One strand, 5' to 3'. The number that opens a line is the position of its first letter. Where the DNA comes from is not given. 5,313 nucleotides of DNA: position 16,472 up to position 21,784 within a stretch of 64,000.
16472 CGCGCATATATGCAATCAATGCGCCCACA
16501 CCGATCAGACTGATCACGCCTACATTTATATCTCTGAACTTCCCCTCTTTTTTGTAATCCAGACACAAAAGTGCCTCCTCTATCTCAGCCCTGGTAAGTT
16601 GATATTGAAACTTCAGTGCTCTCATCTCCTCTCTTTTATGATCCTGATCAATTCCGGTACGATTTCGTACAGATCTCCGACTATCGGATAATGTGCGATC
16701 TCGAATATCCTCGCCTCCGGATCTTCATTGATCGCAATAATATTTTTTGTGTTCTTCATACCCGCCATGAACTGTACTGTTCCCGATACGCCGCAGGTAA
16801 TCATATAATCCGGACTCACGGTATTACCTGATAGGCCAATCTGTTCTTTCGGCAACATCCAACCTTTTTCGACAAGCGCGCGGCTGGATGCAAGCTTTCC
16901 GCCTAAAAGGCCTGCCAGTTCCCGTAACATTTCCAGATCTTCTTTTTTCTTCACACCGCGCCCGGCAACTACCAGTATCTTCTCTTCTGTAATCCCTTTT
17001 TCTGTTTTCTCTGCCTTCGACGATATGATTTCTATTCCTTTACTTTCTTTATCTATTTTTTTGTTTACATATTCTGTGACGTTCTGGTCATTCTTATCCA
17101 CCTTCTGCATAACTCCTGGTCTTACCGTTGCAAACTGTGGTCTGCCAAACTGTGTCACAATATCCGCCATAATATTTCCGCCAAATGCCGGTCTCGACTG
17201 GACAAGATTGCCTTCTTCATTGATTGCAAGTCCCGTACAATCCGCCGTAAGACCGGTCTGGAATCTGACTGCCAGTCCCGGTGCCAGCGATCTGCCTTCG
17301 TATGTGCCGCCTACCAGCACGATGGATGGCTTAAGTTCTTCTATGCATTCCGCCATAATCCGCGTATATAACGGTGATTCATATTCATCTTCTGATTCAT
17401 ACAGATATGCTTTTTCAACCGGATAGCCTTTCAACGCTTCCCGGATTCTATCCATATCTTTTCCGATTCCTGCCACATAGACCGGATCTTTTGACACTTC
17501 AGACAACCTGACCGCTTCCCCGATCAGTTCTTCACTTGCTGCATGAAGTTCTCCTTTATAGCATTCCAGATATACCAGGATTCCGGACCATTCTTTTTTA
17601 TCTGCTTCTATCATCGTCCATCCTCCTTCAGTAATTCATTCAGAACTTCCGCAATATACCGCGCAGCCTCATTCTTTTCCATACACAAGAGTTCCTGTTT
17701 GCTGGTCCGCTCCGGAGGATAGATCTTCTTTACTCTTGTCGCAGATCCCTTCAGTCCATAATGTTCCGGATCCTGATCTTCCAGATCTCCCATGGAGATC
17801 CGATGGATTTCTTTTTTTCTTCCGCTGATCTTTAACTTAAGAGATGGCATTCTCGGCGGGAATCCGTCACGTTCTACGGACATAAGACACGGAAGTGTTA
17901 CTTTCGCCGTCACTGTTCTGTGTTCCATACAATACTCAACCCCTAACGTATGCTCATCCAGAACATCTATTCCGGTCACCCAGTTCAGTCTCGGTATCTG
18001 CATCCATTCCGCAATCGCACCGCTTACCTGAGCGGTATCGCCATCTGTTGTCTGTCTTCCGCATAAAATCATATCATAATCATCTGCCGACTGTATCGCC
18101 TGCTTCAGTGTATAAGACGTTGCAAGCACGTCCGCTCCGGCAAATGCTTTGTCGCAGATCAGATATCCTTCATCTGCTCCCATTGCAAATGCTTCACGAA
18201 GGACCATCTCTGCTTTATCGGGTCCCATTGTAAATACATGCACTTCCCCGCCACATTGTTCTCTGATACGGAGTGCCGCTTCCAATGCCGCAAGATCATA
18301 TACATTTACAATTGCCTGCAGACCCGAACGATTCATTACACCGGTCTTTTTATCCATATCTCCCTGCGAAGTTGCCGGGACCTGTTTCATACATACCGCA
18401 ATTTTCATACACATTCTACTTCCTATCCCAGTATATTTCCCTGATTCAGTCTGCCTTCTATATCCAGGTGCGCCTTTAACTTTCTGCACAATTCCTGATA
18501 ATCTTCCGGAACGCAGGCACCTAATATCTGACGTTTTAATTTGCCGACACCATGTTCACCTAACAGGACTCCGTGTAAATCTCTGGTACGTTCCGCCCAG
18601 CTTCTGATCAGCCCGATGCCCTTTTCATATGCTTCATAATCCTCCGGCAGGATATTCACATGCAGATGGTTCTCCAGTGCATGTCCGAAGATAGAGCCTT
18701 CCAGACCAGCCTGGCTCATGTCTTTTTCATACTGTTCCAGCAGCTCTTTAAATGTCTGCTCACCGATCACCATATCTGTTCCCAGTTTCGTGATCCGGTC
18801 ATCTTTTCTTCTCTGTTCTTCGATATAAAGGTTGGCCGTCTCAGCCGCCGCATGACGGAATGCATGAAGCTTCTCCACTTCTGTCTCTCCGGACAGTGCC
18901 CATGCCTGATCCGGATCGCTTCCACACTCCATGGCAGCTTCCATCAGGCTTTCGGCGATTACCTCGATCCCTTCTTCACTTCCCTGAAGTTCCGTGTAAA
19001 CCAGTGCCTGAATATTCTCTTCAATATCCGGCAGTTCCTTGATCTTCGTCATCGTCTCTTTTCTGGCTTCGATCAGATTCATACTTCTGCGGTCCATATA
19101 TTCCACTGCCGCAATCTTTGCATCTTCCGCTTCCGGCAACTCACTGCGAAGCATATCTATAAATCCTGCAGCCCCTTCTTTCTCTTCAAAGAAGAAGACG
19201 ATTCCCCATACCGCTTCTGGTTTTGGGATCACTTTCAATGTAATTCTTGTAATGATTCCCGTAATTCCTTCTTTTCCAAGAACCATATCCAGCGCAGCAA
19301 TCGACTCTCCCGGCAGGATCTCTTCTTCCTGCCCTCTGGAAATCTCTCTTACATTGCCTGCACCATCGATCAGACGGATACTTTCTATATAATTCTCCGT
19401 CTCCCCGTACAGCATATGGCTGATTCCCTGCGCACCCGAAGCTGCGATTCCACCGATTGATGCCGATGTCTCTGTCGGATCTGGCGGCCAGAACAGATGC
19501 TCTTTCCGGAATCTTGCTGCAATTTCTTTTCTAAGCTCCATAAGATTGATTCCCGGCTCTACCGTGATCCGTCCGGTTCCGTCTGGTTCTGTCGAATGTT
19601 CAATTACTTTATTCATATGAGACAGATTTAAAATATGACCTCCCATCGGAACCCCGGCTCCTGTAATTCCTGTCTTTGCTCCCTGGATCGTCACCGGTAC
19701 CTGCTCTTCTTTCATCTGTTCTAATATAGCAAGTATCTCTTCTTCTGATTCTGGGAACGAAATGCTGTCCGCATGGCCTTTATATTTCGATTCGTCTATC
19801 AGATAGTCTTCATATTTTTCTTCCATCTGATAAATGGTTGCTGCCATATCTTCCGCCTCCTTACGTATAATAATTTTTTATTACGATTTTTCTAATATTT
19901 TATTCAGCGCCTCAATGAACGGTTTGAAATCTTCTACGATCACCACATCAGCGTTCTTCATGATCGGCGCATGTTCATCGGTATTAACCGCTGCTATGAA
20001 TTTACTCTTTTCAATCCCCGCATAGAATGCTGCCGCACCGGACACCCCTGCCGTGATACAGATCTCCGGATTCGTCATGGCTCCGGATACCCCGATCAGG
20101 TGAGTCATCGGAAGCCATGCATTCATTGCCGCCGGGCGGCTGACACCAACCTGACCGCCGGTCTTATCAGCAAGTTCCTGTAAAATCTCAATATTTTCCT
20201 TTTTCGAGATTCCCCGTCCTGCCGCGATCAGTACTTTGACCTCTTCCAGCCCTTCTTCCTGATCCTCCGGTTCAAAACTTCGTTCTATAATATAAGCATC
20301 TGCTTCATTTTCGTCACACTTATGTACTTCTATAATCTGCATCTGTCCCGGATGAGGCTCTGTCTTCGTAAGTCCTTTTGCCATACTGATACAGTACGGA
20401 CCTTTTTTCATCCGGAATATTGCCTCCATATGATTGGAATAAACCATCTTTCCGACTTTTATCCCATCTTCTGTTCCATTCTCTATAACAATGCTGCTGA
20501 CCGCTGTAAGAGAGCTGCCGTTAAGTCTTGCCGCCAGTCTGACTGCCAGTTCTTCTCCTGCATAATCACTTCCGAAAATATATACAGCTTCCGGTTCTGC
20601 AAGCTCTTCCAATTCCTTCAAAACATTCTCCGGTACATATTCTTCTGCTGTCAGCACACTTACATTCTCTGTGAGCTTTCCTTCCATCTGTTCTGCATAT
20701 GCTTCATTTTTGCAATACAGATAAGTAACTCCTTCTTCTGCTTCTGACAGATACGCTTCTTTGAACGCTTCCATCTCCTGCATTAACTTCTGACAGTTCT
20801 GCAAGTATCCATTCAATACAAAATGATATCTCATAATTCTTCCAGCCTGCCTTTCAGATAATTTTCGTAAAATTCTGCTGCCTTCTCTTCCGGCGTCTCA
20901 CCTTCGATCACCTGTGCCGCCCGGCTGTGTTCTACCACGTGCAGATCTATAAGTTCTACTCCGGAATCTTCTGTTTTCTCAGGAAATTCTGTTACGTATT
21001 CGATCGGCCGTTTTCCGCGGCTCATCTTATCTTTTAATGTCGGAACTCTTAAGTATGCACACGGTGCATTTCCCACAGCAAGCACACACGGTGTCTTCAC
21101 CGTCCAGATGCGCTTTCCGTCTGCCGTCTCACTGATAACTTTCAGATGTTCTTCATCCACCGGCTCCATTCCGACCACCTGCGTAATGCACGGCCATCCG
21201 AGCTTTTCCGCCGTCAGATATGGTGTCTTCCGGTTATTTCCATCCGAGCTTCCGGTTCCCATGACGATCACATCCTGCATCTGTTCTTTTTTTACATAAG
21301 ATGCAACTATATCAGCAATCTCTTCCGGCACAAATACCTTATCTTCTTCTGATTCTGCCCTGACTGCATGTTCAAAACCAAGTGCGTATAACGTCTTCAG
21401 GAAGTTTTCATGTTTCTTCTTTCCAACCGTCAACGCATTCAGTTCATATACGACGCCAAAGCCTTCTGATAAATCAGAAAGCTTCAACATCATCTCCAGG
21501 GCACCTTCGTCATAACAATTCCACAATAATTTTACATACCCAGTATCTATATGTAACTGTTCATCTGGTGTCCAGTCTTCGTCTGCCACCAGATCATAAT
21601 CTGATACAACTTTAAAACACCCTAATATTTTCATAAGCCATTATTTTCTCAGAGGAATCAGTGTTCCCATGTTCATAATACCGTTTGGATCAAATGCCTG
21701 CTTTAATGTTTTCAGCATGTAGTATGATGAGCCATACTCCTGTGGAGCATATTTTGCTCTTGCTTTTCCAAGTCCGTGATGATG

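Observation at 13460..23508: One leader-RNA design in three copies defines a regulon around a GlpP-family antiterminator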

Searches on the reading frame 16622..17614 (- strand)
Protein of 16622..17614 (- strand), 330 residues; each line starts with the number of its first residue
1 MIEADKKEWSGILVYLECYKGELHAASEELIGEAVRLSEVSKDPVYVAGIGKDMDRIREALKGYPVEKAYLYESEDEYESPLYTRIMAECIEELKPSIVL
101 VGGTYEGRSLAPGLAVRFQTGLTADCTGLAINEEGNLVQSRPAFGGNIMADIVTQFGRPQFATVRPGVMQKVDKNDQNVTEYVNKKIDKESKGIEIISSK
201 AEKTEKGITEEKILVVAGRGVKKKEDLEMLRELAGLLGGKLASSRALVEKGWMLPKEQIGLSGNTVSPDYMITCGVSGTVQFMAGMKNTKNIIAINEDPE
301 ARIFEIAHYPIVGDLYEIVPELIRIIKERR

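Call 4: search_protein_families(library=pfam, proteins=[window:16622-17614:-])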
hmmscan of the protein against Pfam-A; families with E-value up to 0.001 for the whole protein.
window:16622-17614:- (330 aa): 2 families
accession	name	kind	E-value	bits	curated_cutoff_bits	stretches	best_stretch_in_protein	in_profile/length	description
PF01012.27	ETF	-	2.3e-33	115.9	26.7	1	13-176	2-169/181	Electron transfer flavoprotein domain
PF00766.25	ETF_alpha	-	1.3e-29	102.4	27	1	208-287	2-81/81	Electron transfer flavoprotein FAD-binding domain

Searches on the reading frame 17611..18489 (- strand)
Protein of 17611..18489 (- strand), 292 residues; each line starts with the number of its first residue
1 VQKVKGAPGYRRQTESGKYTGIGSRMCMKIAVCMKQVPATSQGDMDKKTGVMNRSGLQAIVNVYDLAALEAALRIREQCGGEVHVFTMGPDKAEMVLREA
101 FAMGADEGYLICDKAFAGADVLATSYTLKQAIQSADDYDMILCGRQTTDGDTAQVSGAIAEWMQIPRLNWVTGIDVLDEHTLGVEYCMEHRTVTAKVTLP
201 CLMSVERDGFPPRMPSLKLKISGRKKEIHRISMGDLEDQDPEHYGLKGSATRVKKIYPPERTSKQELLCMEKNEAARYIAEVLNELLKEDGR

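Call 4: search_protein_families(library=pfam, proteins=[window:17611-18489:-])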
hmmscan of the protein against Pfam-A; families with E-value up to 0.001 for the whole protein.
window:17611-18489:- (292 aa): 1 family
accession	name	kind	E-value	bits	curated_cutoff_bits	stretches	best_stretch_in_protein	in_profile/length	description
PF01012.27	ETF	-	8.7e-35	120.6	26.7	1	49-231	1-176/181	Electron transfer flavoprotein domain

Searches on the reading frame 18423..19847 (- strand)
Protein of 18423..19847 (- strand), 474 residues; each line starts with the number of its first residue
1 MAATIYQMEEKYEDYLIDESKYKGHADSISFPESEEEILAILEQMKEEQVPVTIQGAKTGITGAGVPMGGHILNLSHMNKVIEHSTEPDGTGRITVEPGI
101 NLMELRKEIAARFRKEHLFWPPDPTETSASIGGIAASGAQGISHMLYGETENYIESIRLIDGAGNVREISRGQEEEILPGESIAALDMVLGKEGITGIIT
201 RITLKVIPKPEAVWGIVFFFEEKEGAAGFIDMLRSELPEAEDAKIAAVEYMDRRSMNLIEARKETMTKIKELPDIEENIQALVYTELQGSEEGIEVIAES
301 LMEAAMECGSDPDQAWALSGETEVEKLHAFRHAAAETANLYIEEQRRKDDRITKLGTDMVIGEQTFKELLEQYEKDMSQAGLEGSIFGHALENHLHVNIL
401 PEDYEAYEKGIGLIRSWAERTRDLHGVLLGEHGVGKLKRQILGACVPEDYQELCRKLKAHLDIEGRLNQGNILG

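Call 4: search_protein_families(library=pfam, proteins=[window:18423-19847:-])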
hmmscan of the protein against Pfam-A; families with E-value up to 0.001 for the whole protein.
window:18423-19847:- (474 aa): 2 families
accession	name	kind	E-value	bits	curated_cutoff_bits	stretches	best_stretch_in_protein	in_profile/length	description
PF01565.28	FAD_binding_4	-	5e-24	85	26.4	1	29-169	4-138/139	FAD binding domain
PF02913.24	FAD-oxidase_C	-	1.9e-23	83.9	21.2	1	242-471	27-247/248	FAD linked oxidases, C-terminal domain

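Call 16: search_protein_families(library=ncbifam, proteins=[window:18423-19847:-])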
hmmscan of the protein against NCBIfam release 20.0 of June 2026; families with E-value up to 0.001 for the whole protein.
window:18423-19847:- (474 aa): 9 families
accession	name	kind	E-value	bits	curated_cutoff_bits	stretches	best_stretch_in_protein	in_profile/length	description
TIGR00387.1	glcD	equivalog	1.7e-46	158.9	567.9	1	31-470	3-412/413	glycolate oxidase subunit GlcD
NF008408.0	PRK11230.1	equivalog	1.3e-24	86.6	897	1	8-471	37-470/499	glycolate oxidase subunit GlcD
NF049975.1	2HglutDHaseYdiJ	equivalog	4.9e-15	54.4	1350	2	17-169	43-192/1018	D-2-hydroxyglutarate dehydrogenase YdiJ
NF008439.0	PRK11282.1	equivalog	1.7e-12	46.8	284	1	36-238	9-202/358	glycolate oxidase subunit GlcE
TIGR01678.1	FAD_lactone_ox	subfamily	1.3e-10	40.8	396.8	1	22-209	11-181/438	sugar 1,4-lactone oxidase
TIGR01679.1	bact_FAD_ox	subfamily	5.1e-08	32.2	292.25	1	29-208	15-174/419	FAD-linked oxidoreductase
NF053785.1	DcplphribOxDprE1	equivalog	5.3e-07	29.2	500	1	36-208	25-182/449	decaprenylphosphoryl-beta-D-ribose oxidase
NF010480.0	PRK13905.1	equivalog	2.7e-05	23.2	259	1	23-171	31-166/303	UDP-N-acetylmuramate dehydrogenase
NF008387.0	PRK11183.1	equivalog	0.00061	18.5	391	0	9-117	28-138/570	D-lactate dehydrogenase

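Call 82: search_solved_structures(query=window:18423-19847:-, max_evalue=1e-15)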
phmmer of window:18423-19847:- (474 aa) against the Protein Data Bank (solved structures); distinct sequences matched with E-value up to 1e-15: 6.
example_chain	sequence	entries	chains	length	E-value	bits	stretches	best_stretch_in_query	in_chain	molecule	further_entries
7qh2_C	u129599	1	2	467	2.7e-34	122.1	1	24-468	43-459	Lactate dehydrogenase (NAD(+),ferredoxin) subunit LctD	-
8jdc_A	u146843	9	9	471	1.9e-30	109.4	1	17-473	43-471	Probable D-lactate dehydrogenase, mitochondrial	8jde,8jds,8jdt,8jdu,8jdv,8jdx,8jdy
8jdb_A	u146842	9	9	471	3.3e-29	105.3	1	17-473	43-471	Probable D-lactate dehydrogenase, mitochondrial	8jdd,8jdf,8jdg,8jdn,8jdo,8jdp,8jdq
3pm9_A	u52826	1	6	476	1.7e-23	86.5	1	13-472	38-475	Putative oxidoreductase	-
9qgz_A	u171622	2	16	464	2e-21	79.7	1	29-472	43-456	Glycolate oxidase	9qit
6lpn_A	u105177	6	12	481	4.3e-20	75.3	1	27-469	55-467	D-2-hydroxyglutarate dehydrogenase, mitochondrial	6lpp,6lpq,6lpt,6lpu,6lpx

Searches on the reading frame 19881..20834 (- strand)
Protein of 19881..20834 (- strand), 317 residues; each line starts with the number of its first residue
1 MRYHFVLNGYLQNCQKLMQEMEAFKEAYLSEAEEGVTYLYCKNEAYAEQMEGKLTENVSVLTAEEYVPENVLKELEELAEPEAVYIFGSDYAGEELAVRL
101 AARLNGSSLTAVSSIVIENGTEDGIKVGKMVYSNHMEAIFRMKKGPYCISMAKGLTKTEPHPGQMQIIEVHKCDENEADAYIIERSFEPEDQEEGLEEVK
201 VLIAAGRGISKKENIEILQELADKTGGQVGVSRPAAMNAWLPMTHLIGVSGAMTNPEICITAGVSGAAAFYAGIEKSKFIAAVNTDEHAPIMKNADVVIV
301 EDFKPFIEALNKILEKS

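Call 4: search_protein_families(library=pfam, proteins=[window:19881-20834:-])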
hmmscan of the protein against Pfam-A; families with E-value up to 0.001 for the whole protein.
window:19881-20834:- (317 aa): 2 families
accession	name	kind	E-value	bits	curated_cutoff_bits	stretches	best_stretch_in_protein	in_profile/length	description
PF00766.25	ETF_alpha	-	4.9e-25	87.8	27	1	196-275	2-81/81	Electron transfer flavoprotein FAD-binding domain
PF01012.27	ETF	-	3.2e-06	27.5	26.7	1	62-170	68-176/181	Electron transfer flavoprotein domain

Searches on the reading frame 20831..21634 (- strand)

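Call 4: search_protein_families(library=pfam, proteins=[window:20831-21634:-])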
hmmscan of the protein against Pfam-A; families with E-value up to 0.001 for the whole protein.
window:20831-21634:- (267 aa): 1 family
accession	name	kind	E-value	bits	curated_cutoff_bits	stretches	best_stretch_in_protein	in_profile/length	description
PF01012.27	ETF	-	3.2e-16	60.1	26.7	1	64-215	34-177/181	Electron transfer flavoprotein domain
